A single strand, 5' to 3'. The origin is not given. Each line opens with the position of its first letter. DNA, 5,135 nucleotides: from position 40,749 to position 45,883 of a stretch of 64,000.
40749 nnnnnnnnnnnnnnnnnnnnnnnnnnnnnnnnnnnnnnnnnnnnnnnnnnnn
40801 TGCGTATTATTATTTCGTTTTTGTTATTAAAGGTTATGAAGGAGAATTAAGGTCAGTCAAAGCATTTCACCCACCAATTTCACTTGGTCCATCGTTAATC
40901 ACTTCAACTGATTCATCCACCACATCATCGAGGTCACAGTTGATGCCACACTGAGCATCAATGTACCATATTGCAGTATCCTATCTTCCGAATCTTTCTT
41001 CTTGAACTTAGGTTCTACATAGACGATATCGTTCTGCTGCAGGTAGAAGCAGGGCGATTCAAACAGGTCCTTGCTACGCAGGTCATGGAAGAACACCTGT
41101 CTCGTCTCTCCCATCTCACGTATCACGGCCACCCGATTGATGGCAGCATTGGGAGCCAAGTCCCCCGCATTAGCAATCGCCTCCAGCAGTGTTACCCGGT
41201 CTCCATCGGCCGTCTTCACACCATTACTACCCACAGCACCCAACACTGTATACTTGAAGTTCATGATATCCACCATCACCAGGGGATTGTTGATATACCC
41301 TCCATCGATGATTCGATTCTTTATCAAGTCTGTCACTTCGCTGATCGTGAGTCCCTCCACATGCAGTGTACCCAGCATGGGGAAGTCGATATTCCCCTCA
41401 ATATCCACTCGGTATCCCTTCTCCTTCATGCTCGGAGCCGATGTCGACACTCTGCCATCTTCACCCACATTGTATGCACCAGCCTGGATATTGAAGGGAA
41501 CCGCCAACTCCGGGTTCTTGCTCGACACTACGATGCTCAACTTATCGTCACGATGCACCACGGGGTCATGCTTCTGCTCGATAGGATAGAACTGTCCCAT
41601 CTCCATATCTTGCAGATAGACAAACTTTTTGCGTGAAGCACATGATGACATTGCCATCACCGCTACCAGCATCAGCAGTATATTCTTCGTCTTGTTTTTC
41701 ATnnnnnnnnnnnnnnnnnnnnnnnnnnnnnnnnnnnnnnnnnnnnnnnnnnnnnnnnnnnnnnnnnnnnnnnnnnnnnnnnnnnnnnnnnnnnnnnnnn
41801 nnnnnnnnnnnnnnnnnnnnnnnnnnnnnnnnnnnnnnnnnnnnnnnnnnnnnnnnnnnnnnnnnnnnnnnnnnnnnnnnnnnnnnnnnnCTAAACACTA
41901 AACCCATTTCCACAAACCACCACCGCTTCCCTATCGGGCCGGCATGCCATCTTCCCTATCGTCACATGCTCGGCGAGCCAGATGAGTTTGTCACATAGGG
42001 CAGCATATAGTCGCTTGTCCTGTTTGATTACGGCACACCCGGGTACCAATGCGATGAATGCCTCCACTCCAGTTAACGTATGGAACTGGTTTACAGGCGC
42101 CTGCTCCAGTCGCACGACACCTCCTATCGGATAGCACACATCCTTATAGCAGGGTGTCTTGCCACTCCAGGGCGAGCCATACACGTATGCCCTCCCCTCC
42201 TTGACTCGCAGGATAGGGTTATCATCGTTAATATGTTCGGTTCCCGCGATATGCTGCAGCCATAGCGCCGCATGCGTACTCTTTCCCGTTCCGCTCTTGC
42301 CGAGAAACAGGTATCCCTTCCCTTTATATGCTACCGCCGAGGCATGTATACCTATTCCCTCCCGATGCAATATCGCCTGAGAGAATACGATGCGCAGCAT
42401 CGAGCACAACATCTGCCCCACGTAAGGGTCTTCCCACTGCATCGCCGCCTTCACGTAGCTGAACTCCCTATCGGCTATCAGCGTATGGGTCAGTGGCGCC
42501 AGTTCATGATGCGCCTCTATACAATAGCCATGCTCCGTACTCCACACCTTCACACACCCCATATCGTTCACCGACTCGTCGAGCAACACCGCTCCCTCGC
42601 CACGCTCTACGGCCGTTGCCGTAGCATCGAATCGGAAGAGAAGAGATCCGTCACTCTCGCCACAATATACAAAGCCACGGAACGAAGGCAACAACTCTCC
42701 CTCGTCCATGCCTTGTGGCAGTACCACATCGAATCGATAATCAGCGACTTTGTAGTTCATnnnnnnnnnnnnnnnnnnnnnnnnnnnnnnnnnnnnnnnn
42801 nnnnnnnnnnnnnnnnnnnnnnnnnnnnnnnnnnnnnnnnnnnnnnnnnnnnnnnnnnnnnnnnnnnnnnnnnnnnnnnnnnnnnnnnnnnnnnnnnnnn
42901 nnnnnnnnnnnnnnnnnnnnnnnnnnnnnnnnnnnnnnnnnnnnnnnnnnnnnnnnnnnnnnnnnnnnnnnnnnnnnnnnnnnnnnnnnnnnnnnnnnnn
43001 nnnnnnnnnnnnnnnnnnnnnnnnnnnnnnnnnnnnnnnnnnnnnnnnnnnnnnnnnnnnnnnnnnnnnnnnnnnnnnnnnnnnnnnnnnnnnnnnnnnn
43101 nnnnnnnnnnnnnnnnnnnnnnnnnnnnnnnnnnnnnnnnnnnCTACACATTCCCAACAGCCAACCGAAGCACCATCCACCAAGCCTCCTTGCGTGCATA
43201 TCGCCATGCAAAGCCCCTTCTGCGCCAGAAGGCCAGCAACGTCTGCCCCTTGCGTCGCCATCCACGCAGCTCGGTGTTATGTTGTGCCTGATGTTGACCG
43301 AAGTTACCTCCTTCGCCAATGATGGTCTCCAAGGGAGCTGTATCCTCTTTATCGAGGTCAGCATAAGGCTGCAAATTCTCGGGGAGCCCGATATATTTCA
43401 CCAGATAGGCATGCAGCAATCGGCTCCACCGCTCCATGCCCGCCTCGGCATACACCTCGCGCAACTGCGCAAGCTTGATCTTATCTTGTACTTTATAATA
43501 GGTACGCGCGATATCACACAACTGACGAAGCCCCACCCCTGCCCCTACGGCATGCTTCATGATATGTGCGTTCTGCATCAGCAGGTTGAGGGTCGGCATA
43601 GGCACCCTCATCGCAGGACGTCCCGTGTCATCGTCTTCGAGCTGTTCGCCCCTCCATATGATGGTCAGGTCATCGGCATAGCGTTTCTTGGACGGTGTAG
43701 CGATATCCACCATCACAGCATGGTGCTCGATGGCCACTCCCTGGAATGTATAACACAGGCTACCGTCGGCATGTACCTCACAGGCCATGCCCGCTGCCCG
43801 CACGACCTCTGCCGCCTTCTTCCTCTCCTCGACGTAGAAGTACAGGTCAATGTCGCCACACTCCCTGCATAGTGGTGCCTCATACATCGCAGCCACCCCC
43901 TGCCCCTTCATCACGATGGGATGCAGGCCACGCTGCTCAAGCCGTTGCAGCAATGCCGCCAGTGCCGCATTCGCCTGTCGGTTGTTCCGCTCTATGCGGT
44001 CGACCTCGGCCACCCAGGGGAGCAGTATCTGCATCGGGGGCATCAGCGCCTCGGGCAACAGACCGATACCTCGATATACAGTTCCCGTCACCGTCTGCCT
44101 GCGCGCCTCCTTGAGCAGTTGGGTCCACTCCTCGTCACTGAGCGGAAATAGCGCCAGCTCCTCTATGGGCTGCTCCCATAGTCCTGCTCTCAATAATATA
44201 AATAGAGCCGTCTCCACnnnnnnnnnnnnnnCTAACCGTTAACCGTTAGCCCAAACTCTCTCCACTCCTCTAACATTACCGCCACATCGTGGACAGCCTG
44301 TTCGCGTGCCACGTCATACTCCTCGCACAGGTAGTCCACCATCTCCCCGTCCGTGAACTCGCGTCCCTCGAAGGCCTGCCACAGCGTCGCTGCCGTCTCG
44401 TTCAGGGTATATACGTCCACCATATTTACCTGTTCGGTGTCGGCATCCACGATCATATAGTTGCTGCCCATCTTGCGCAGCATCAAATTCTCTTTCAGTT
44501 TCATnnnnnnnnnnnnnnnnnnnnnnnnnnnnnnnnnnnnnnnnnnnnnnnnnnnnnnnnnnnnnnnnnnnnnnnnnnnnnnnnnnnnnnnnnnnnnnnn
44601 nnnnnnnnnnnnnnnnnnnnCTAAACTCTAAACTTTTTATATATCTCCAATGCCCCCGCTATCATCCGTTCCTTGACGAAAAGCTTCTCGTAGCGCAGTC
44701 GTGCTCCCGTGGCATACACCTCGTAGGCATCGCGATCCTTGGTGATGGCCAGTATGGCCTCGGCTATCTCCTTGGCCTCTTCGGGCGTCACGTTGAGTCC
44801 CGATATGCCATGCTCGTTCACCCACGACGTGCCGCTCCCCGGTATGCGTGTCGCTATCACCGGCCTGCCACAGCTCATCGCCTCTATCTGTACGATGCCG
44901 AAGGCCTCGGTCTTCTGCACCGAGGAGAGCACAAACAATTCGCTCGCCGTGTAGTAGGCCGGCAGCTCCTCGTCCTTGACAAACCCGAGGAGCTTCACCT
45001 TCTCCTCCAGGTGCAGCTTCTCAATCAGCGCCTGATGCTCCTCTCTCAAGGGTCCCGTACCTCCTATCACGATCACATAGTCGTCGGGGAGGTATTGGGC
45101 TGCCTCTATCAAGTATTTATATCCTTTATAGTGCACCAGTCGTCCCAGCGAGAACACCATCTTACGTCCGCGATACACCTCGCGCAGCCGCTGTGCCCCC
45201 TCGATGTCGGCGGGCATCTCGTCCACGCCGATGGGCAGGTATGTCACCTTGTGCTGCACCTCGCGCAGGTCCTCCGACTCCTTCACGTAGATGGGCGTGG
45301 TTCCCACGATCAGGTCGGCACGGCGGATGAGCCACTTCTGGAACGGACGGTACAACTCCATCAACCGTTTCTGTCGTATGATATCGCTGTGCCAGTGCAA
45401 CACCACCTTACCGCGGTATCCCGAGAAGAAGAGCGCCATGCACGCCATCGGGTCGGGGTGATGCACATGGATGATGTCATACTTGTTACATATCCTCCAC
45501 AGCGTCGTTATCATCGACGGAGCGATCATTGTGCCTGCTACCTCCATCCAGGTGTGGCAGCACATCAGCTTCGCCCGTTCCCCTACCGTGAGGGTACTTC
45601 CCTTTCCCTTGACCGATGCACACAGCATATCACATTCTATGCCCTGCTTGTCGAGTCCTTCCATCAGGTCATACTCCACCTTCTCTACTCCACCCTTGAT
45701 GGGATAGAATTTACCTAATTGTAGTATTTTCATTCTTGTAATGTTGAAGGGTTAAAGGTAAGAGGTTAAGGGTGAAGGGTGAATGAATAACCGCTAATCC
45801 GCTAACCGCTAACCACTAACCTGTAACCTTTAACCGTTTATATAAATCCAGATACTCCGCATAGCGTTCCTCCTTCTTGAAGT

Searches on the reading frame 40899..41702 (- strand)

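Call 70: search_protein_families(library=pfam, proteins=[window:40899-41702:-], max_evalue=0.01)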
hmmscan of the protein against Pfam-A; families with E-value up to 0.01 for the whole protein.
window:40899-41702:- (267 aa): 2 families
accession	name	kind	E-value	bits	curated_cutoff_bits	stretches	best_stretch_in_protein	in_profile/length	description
PF02563.21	Poly_export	-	2.5e-17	63.3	28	1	44-146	4-76/77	Polysaccharide biosynthesis/export protein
PF22461.2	SLBB_2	-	8.3e-07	29.5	27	1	150-229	2-79/79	SLBB domain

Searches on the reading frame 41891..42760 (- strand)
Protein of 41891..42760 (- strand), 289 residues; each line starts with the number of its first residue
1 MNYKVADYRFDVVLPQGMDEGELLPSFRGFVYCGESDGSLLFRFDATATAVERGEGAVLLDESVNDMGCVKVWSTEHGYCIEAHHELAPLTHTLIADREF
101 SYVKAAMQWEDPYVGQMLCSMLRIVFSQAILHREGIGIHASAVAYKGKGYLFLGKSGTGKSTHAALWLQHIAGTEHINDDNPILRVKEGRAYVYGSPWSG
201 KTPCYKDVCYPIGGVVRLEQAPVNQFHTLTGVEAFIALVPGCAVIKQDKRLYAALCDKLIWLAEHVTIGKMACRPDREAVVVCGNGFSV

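Call 70: search_protein_families(library=pfam, proteins=[window:41891-42760:-], max_evalue=0.01)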
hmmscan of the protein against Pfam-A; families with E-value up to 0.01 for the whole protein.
window:41891-42760:- (289 aa): 1 family
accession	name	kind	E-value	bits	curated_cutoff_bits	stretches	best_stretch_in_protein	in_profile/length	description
PF01293.25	PEPCK_ATP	-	0.0022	17.2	26.5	1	113-184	175-248/465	Phosphoenolpyruvate carboxykinase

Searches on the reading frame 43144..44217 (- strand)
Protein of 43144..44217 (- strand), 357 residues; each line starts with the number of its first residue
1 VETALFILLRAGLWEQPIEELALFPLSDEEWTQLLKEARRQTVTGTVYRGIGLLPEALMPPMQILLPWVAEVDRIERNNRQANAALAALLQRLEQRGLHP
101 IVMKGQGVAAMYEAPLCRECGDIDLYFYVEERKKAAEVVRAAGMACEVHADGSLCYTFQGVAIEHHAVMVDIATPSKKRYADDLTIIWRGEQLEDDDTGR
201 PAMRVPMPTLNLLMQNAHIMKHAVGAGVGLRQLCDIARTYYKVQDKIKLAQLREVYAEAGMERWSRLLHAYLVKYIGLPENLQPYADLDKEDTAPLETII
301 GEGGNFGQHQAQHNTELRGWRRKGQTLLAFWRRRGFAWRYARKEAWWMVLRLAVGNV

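Call 70: search_protein_families(library=pfam, proteins=[window:43144-44217:-], max_evalue=0.01)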
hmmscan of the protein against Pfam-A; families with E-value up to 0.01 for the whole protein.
window:43144-44217:- (357 aa): 3 families
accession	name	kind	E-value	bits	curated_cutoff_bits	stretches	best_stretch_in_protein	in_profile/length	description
PF14907.12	NTP_transf_5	-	1.7e-38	133.1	31.2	1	28-271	2-243/249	Uncharacterised nucleotidyltransferase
PF10620.15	MdcG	-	0.00036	20.9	26.5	1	74-163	5-97/121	Phosphoribosyl-dephospho-CoA transferase MdcG C-terminal domain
PF08671.16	SinI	-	0.0056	16.9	31.4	0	28-41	2-15/28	Anti-repressor SinI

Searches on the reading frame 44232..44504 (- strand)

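Call 70: search_protein_families(library=pfam, proteins=[window:44232-44504:-], max_evalue=0.01)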
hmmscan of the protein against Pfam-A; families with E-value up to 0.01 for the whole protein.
window:44232-44504:- (90 aa): 1 family
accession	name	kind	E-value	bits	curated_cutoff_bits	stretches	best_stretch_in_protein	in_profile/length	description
PF05402.18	PqqD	-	1.3e-14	54.7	23.4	1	23-86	9-66/67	Coenzyme PQQ synthesis protein D (PqqD)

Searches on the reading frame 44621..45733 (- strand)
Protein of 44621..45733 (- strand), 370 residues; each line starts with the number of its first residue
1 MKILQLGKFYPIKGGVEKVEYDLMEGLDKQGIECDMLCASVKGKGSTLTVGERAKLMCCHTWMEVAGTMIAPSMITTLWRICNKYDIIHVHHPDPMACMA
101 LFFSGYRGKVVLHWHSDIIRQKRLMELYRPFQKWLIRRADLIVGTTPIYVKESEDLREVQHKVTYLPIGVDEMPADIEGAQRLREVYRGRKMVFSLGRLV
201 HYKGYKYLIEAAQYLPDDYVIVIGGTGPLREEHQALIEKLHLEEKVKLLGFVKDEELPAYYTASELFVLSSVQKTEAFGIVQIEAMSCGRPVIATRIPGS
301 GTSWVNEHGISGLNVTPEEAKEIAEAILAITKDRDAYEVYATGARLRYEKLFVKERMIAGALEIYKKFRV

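Call 70: search_protein_families(library=pfam, proteins=[window:44621-45733:-], max_evalue=0.01)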
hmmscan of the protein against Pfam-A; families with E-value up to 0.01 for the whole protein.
window:44621-45733:- (370 aa): 7 families
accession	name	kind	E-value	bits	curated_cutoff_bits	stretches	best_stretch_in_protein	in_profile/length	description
PF00534.26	Glycos_transf_1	-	1.8e-36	125.7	26.4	1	188-345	13-170/172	Glycosyl transferases group 1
PF13692.12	Glyco_trans_1_4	-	5.8e-30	104.9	27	1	191-333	2-142/142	Glycosyl transferases group 1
PF13439.12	Glyco_transf_4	-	2.6e-17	63.8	28.5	1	14-171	2-167/170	Glycosyltransferase Family 4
PF13579.12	Glyco_trans_4_4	-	8.6e-13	49.4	29.7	1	14-169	1-158/158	Glycosyl transferase 4-like domain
PF20706.3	GT4-conflict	-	1.6e-08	34.4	26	1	132-304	140-320/385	Family 4 Glycosyltransferase in conflict systems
PF13477.12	Glyco_trans_4_2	-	3.7e-06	27.6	23.4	1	24-143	17-136/139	Glycosyl transferase 4-like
PF13524.12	Glyco_trans_1_2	-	0.0025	18.2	25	1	209-349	6-130/144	Glycosyl transferase-like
